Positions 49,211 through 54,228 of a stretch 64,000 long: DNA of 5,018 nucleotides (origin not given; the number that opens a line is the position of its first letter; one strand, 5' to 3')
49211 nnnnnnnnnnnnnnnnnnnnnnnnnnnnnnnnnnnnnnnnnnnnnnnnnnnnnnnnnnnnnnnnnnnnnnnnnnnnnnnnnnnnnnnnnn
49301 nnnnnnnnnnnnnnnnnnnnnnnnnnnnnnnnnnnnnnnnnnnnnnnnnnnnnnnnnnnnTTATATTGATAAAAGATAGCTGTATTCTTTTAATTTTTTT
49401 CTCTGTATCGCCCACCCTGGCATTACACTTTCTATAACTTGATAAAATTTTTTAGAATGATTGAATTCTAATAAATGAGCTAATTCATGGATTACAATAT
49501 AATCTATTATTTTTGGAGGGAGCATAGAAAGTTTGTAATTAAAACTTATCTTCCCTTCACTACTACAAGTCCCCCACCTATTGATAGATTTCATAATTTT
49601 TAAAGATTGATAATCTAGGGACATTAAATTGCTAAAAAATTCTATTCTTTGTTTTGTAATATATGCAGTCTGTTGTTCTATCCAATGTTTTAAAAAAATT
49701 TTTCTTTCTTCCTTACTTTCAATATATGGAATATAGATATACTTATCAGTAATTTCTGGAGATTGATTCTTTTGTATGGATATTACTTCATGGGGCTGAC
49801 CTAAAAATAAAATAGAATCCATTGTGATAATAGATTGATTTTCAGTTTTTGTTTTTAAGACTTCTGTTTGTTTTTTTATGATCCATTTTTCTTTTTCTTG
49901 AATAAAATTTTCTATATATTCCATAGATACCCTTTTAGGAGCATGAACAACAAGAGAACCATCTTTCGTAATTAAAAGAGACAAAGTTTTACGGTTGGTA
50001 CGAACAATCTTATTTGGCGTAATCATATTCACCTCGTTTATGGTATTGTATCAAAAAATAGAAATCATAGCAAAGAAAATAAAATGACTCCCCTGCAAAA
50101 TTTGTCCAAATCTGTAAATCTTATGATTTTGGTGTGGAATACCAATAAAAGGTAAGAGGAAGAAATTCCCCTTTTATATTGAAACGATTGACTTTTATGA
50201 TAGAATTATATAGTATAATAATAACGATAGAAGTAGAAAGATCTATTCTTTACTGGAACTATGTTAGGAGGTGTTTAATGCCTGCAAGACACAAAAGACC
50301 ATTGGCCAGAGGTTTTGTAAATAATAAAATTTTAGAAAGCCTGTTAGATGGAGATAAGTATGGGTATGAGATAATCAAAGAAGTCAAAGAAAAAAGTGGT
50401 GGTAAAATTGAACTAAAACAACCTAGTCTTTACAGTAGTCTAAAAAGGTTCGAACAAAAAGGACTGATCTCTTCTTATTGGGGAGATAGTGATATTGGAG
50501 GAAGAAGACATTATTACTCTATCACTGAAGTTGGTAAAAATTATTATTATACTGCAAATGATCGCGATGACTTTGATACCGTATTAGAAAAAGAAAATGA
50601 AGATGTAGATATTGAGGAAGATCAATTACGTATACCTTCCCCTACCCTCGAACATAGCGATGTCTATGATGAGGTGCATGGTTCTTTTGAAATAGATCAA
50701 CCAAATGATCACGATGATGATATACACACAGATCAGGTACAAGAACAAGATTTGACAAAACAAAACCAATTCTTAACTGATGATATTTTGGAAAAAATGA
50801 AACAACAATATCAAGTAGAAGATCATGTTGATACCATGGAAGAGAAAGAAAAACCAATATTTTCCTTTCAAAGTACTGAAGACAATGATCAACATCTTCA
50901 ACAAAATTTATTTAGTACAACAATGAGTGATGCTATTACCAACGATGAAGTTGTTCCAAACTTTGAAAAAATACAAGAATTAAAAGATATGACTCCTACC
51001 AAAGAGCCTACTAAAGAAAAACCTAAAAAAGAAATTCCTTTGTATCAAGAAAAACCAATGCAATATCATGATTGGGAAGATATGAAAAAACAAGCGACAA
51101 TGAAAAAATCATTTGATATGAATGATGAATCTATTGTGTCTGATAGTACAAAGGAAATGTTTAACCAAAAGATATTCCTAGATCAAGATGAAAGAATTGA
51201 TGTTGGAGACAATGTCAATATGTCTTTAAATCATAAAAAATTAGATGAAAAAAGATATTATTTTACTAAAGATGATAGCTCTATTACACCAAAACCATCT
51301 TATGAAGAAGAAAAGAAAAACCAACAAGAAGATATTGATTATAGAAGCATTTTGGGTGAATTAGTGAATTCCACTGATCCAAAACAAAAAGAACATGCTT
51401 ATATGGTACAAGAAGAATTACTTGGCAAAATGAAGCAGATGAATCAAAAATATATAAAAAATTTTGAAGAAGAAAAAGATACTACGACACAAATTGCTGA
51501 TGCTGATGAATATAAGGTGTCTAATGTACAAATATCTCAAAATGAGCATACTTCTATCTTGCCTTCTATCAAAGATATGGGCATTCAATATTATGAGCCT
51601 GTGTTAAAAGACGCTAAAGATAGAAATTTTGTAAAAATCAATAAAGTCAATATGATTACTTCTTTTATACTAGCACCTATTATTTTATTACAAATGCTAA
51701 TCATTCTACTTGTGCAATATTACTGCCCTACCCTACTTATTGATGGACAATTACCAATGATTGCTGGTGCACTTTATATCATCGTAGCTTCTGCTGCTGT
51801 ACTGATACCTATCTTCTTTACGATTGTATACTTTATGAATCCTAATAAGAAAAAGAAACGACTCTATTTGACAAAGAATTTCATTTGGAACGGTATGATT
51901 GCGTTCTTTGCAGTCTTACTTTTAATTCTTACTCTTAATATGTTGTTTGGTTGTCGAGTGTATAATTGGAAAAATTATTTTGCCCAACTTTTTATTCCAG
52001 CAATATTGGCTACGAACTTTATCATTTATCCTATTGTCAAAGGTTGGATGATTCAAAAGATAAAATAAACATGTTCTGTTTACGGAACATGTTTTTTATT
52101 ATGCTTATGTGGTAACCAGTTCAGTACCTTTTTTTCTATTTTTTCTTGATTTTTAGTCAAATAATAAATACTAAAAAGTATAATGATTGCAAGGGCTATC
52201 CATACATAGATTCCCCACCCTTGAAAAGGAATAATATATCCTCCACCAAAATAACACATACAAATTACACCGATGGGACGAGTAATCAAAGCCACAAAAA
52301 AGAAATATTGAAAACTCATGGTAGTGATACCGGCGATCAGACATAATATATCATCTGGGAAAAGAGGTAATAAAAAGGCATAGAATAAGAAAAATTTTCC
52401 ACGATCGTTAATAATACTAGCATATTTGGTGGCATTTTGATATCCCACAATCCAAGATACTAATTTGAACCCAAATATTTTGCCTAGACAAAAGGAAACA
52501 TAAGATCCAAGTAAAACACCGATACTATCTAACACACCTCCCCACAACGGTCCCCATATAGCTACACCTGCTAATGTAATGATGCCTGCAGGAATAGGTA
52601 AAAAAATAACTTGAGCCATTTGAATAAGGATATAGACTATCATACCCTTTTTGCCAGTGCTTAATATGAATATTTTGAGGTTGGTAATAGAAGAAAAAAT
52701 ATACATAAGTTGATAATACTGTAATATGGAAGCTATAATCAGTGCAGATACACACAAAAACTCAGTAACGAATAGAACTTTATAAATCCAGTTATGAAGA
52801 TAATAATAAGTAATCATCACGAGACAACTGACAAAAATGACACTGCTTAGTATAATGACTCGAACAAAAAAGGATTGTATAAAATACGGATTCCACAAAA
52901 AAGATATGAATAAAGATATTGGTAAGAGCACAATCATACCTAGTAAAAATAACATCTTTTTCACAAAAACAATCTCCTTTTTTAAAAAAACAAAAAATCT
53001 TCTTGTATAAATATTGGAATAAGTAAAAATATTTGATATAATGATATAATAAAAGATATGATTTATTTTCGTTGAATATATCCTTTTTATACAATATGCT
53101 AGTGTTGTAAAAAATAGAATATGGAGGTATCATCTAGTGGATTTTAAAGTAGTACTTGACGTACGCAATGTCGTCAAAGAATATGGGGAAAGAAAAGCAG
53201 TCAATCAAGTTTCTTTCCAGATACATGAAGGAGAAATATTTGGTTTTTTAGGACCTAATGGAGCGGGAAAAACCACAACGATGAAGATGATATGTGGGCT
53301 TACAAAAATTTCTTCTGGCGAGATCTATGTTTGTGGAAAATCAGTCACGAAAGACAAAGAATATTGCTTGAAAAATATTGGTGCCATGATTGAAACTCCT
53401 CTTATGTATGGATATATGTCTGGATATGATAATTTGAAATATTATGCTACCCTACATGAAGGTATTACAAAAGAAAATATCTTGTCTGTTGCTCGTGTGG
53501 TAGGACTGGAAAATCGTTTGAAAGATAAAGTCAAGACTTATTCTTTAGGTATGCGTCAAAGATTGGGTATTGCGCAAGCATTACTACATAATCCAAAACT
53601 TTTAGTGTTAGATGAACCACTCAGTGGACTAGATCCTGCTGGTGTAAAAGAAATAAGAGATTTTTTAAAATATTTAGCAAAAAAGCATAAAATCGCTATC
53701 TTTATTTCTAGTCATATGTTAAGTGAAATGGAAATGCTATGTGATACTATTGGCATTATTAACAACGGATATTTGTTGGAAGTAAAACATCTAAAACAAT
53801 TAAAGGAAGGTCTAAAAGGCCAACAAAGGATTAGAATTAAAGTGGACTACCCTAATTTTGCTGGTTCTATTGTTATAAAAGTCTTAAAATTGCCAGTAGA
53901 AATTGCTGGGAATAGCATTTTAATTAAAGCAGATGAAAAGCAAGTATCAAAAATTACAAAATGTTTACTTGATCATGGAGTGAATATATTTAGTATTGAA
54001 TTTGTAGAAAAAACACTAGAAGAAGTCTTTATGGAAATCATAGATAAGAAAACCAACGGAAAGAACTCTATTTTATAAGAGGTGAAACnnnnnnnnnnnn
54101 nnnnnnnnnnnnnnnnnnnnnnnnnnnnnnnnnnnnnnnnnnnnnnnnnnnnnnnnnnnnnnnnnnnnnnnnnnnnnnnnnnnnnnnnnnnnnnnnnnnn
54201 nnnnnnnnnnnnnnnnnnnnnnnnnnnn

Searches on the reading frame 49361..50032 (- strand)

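Call 62: search_protein_families(library=pfam, proteins=[window:49361-50032:-], max_evalue=0.0001)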
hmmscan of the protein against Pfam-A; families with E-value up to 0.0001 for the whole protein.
window:49361-50032:- (223 aa): 1 family
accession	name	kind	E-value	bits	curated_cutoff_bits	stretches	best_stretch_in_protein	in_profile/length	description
PF01863.23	YgjP-like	-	3.4e-53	181.2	26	1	15-216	1-206/207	YgjP-like, metallopeptidase domain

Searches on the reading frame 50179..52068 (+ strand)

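Call 62: search_protein_families(library=pfam, proteins=[window:50179-52068:+], max_evalue=0.0001)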
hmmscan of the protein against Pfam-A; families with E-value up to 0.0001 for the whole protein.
window:50179-52068:+ (629 aa): 1 family
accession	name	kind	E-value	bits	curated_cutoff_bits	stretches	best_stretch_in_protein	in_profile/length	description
PF03551.20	PadR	-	3.7e-18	65.7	27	1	51-122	1-72/75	Transcriptional regulator PadR-like family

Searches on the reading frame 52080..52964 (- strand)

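Call 62: search_protein_families(library=pfam, proteins=[window:52080-52964:-], max_evalue=0.0001)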
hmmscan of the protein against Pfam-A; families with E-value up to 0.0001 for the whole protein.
window:52080-52964:- (294 aa): 1 family
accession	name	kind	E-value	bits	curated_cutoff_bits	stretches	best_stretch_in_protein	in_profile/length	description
PF09335.16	VTT_dom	-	8.3e-19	68.7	33.9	1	124-240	1-121/123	VTT domain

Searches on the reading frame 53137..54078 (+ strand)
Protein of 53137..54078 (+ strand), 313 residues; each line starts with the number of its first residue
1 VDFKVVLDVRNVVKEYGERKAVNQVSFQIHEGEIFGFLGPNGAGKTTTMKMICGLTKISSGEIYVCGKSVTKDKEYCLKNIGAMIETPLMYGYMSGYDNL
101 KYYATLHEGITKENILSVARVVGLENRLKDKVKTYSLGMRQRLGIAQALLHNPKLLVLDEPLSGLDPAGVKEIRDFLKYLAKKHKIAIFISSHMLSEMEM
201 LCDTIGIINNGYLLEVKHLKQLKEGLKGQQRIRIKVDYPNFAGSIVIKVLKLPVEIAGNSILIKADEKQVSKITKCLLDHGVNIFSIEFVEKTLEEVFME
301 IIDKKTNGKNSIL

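Call 62: search_protein_families(library=pfam, proteins=[window:53137-54078:+], max_evalue=0.0001)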
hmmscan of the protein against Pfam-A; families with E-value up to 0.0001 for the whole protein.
window:53137-54078:+ (313 aa): 2 families
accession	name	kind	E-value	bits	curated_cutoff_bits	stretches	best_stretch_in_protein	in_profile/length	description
PF00005.33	ABC_tran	-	3.7e-29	102.5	25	1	22-162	1-136/137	ABC transporter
PF13304.12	AAA_21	-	5.9e-10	40.1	27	1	135-193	238-298/304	AAA domain, putative AbiEii toxin, Type IV TA system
